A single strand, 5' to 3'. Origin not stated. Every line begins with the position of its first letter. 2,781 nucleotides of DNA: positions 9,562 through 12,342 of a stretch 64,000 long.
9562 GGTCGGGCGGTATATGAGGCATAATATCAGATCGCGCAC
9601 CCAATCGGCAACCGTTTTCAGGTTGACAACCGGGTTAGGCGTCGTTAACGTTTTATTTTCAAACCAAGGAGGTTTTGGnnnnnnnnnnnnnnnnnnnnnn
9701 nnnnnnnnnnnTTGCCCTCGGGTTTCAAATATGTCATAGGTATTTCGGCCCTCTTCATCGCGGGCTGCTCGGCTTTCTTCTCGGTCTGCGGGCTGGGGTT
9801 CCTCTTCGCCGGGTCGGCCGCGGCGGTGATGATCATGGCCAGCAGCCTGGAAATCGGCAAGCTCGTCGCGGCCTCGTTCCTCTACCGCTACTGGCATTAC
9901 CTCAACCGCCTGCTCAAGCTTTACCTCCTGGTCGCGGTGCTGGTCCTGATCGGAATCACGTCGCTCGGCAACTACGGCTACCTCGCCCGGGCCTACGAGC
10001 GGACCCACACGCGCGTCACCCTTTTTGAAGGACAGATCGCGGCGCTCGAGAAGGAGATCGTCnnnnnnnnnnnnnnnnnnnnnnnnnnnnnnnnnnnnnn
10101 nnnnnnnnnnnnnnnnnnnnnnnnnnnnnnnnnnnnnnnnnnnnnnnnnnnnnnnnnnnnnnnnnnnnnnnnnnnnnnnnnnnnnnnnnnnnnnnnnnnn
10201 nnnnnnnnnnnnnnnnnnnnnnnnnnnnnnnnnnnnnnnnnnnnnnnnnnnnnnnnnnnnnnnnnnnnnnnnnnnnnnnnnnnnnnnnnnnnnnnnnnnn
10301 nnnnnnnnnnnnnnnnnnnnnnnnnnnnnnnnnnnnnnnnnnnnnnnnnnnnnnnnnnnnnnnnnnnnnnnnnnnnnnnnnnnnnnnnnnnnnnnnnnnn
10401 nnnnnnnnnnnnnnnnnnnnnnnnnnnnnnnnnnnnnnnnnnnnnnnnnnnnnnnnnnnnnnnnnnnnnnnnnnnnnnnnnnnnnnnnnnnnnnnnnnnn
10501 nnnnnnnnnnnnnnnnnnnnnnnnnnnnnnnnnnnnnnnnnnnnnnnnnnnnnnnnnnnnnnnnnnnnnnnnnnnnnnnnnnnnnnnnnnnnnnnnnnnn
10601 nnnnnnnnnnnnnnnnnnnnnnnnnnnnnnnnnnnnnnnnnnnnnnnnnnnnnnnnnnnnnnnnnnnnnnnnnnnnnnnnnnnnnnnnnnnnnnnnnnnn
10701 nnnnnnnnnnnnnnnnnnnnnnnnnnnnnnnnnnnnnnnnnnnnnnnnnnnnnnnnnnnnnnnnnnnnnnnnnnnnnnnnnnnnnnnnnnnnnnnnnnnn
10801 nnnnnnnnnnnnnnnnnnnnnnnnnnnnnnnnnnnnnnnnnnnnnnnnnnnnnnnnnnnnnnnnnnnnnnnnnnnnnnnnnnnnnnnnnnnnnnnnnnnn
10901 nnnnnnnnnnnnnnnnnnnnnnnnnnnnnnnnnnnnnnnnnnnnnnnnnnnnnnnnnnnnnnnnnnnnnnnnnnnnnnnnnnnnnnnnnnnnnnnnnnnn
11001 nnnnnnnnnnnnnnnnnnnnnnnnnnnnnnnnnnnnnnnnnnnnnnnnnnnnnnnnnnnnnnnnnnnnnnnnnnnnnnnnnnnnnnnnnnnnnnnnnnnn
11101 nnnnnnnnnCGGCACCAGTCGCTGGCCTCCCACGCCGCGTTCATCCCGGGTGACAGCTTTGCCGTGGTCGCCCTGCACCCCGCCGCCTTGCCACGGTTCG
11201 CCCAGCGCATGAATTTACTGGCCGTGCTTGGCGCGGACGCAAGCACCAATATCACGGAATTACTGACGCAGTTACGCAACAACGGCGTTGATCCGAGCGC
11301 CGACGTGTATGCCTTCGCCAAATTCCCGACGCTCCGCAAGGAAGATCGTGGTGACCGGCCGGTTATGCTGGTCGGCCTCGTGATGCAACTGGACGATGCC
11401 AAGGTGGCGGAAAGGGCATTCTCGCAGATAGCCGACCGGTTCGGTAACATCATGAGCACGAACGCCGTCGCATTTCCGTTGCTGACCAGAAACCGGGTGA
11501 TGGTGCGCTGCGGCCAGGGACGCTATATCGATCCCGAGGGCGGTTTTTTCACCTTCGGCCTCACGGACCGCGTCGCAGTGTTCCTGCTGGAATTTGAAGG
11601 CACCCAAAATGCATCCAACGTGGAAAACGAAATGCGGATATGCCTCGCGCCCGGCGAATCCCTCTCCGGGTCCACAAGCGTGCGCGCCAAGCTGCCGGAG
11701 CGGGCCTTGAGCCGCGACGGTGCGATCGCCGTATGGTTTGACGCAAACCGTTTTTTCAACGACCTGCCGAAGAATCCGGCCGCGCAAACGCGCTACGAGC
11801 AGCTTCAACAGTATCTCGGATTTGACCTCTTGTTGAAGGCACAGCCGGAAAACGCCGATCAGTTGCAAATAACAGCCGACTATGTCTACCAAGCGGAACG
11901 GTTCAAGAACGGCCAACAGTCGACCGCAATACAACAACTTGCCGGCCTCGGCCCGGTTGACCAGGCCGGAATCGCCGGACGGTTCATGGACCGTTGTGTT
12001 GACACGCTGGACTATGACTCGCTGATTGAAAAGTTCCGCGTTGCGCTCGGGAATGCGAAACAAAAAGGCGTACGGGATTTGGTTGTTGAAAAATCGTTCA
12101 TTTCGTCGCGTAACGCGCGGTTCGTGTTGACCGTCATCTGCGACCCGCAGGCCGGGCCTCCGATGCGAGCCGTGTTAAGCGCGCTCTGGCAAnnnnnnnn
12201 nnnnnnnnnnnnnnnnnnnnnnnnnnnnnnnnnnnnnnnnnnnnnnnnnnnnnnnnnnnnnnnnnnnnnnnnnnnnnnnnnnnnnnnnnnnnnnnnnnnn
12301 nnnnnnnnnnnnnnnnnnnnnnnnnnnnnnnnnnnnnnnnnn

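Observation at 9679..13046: Uncharacterised two-gene operon: 838-aa polytopic membrane protein with a ~330-residue coiled-coil plus a proline-rich lipoprotein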

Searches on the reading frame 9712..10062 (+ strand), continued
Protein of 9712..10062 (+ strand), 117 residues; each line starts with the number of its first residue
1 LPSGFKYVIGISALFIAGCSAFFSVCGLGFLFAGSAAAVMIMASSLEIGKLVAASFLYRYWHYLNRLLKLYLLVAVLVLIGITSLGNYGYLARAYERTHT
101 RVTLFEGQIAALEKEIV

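Call 88: search_protein_families(library=pfam, alignment_id=A6, max_evalue=0.001)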
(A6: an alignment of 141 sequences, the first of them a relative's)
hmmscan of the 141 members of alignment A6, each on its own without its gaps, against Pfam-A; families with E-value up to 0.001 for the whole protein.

A. member 1, L100:5386-5805:+ (140 aa): 1 family
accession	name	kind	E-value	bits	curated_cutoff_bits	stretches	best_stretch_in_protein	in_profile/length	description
PF18957.6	RibLong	-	0.00072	20.8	27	0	24-72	37-81/93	Long Rib domain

B. families by the number of members that match (of 141 scanned): 42 families (the first 25 are shown)
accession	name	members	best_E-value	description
PF00011.27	HSP20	23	8.2e-21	Hsp20/alpha crystallin family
PF03851.20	UvdE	14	5.7e-70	UV-endonuclease UvdE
PF17886.7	ArsA_HSP20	8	3e-07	HSP20-like domain found in ArsA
PF01261.30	AP_endonuc_2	8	2e-06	Xylose isomerase-like TIM barrel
PF01327.26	Pep_deformylase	3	1.1e-28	Polypeptide deformylase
PF04542.20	Sigma70_r2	2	3.1e-18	Sigma-70 region 2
PF04545.22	Sigma70_r4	2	1.3e-16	Sigma-70, region 4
PF01521.26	Fe-S_biosyn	2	1.4e-16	Iron-sulphur cluster biosynthesis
PF00149.33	Metallophos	2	7.5e-14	Calcineurin-like phosphoesterase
PF00140.25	Sigma70_r1_2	2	3.3e-07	Sigma-70 factor, region 1.2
PF01510.30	Amidase_2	2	1.3e-06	N-acetylmuramoyl-L-alanine amidase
PF00012.26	HSP70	1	4.5e-256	Hsp70 protein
PF00709.27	Adenylsucc_synt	1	4.6e-81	Adenylosuccinate synthetase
PF01592.21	NifU_N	1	1.8e-50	NifU-like N terminal domain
PF03690.18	MYG1_exonuc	1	9.4e-49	Uncharacterised protein family (UPF0160)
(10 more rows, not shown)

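Call 94: search_solved_structures(query=A4, max_evalue=10)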
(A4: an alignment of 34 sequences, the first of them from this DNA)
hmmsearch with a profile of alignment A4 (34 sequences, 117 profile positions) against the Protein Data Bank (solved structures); distinct sequences matched with E-value up to 10: 1.
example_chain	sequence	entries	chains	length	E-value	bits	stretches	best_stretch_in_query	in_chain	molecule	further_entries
8d07_D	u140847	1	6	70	0.89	12.6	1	71-115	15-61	HALC3_109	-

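Call 95: search_solved_structures(query=A5, max_evalue=1)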
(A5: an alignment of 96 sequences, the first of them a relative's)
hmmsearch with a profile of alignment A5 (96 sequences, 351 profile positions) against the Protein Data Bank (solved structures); distinct sequences matched with E-value up to 1: 82 (the best 60 are shown).
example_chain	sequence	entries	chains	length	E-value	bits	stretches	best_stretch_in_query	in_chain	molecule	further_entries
8qox_B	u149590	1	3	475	0.00023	23.9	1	105-206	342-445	Conserved membrane protein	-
8i4v_A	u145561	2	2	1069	0.00051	22.8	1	104-237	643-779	Structural maintenance of chromosomes protein 5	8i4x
7qcd_A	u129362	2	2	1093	0.00061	22.5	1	104-237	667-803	Structural maintenance of chromosomes protein 5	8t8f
7ylm_A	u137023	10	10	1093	0.00061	22.5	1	104-237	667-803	Structural maintenance of chromosomes protein 5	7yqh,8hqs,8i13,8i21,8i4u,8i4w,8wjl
7tve_E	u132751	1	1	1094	0.00061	22.5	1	104-237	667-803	Structural maintenance of chromosomes protein 5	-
7y9n_A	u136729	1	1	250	0.0021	20.8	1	114-202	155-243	Spike protein S2',5HB-H2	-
2xzr_A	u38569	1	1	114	0.0022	20.7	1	109-209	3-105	IMMUNOGLOBULIN-BINDING PROTEIN EIBD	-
4zry_B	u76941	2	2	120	0.0087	18.8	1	100-207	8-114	Keratin, type II cytoskeletal 1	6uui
2wpr_A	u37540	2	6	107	0.011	18.5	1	109-208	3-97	TRIMERIC AUTOTRANSPORTER ADHESIN FRAGMENT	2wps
7wbn_A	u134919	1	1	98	0.012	18.3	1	118-209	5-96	RevCC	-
2yo3_A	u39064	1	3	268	0.013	18.2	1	105-166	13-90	GENERAL CONTROL PROTEIN GCN4, PUTATIVE INNER MEMBRANE PROTEIN, GENERAL CONTROL PROTEIN GCN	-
2yny_A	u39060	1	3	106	0.014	18.1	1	115-208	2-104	GENERAL CONTROL PROTEIN GCN4, PUTATIVE INNER MEMBRANE PROTEIN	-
6gaj_A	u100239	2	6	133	0.017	17.8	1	118-220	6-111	Outer capsid protein sigma-1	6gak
9y6s_9Q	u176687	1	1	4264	0.018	17.7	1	100-247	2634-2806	Dynein heavy chain, putative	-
6gao_A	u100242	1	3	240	0.019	17.7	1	125-220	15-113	Outer capsid protein sigma-1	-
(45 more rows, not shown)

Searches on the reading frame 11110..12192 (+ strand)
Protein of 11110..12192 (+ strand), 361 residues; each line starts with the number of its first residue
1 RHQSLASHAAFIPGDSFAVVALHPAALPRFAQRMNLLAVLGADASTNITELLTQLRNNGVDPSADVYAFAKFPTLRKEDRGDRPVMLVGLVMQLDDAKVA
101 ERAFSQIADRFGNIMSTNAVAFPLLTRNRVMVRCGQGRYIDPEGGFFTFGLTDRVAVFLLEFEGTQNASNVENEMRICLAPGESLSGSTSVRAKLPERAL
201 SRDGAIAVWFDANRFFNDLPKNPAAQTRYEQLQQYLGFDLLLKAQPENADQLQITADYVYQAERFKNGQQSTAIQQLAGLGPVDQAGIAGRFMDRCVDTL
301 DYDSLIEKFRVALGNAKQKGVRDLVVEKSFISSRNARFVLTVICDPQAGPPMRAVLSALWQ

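Call 34: search_solved_structures(query=A3, max_evalue=10)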
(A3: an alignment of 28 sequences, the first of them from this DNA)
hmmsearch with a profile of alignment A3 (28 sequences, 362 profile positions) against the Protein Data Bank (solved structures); distinct sequences matched with E-value up to 10: 1.
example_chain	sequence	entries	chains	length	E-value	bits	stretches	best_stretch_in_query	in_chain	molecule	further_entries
9c76_A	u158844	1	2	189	0.67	12.1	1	63-111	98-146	Leucine-rich repeat serine/threonine-protein kinase 2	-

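Call 39: predict_structure(alignment_id=A3)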
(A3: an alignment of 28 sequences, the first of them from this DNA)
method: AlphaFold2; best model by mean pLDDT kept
length: 361 residues; sequences in the alignment: 28
mean_pLDDT: 79.1   pTM: 0.83
mean pLDDT of the five models: 79.1, 78.9, 78.7, 78.6, 78.3
residues with pLDDT >= 90: 148; 70-90: 118; 50-70: 53; < 50: 42
segments of 3 or more residues with pLDDT < 50: 29-49, 116-127, 183-191
pLDDT, mean of each block of 10 residues (from residue 1): 74 93 71 42 40 65 89 72 83 91 81 52 50 91 83 92 79 91 46 80 89 93 93 94 85 93 78 84 92 94 91 69 90 94 77 64 62
secondary structure, 60 per line:
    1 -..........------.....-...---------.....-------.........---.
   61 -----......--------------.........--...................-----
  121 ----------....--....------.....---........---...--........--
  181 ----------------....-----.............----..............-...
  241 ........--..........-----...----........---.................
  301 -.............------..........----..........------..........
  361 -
elements in order: H2-11 E18-22 H36-40 H48-56 E66-71 E86-94 H97-115 E131-134 E137-140 E147-151 E155-162 H171-178 H197-200 E206-211 H212-218 H223-236 E238-248 E251-260 H273-280 H284-300 H302-314 E321-330 E335-344 H351-360

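Call 81: fold_search(model_id=the predicted structure, library=pdb)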
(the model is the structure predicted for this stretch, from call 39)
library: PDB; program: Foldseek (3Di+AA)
matches with E <= 10: 467; with E <= 0.001: 0
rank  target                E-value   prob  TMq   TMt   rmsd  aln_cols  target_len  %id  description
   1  1tyq_D                6.6e-02  0.28  0.20  0.24  17.2       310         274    8  Crystal structure of Arp2/3 complex with bound ATP and calcium (released 2004-11-09)
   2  7qcl_A                1.3e-01  0.18  0.09  0.07  16.6       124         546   14  Structure of the MUCIN-2 Cterminal domains (released 2023-03-08)
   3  6rid_A                1.4e-01  0.85  0.16  0.05   7.4       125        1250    8  Structure of Vaccinia Virus DNA-dependent RNA polymerase elongation complex (released 2019-12-18)
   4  4xrt_A                1.4e-01  0.05  0.13  0.15  18.7       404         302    9  Crystal structure of the di-domain ARO/CYC StfQ from the steffimycin biosynthetic pathway (released 2015-12-02)
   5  3l76_A                1.4e-01  0.03  0.11  0.08  22.3       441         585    8  Crystal Structure of Aspartate Kinase from Synechocystis (released 2010-06-09)
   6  8p0j_A                1.5e-01  0.85  0.19  0.06   7.2       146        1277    9  Cryo EM map and model of the vaccinia RNA polymerase intermediate pre-initiation open promoter complex (released 2024-05-22)
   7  8oyq_B                1.6e-01  0.57  0.15  0.28  11.4       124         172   10  Structure of the Histidine Kinase CheA ATP-Binding domain in complex with compound ODDHK13 (released 2024-05-15)
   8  3rqb_A                1.6e-01  0.06  0.14  0.17  19.9       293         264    9  Crystal Structure of Conserved Protein of Unknown Function with Hot dog Fold from Alicyclobacillus acidocaldarius (released 2011-05-18)
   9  9fti_A                1.7e-01  0.07  0.10  0.06  20.9       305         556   10  Open conformation of the pentameric ligand-gated ion channel, DeCLIC at pH 5 with 10mM EDTA (released 2024-09-11)
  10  7aoh_A                1.8e-01  0.95  0.16  0.05   4.3       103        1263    7  Atomic structure of the poxvirus late initially transcribing complex (released 2021-10-06)
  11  7cu9_A                1.9e-01  0.33  0.18  0.31  10.9       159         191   12  Crystal structure of the soluble domain of TiME protein from Mycobacterium smegmatis (released 2021-08-25)
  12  3rqb_B                1.9e-01  0.06  0.14  0.17  20.9       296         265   10  Crystal Structure of Conserved Protein of Unknown Function with Hot dog Fold from Alicyclobacillus acidocaldarius (released 2011-05-18)
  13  7qcn_A                2.2e-01  0.08  0.10  0.09  19.5       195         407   13  Structure of the MUCIN-2 Cterminal domains: vWCN to TIL domains with a C2 symmetry (released 2023-03-08)
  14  7amv_A                2.5e-01  0.85  0.16  0.05   7.5       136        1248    7  Atomic structure of the poxvirus transcription pre-initiation complex in the initially melted state (released 2021-10-06)
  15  7aof_A                2.6e-01  0.72  0.18  0.06   6.9       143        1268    9  Atomic structure of the poxvirus transcription late pre-initiation complex (released 2021-10-06)
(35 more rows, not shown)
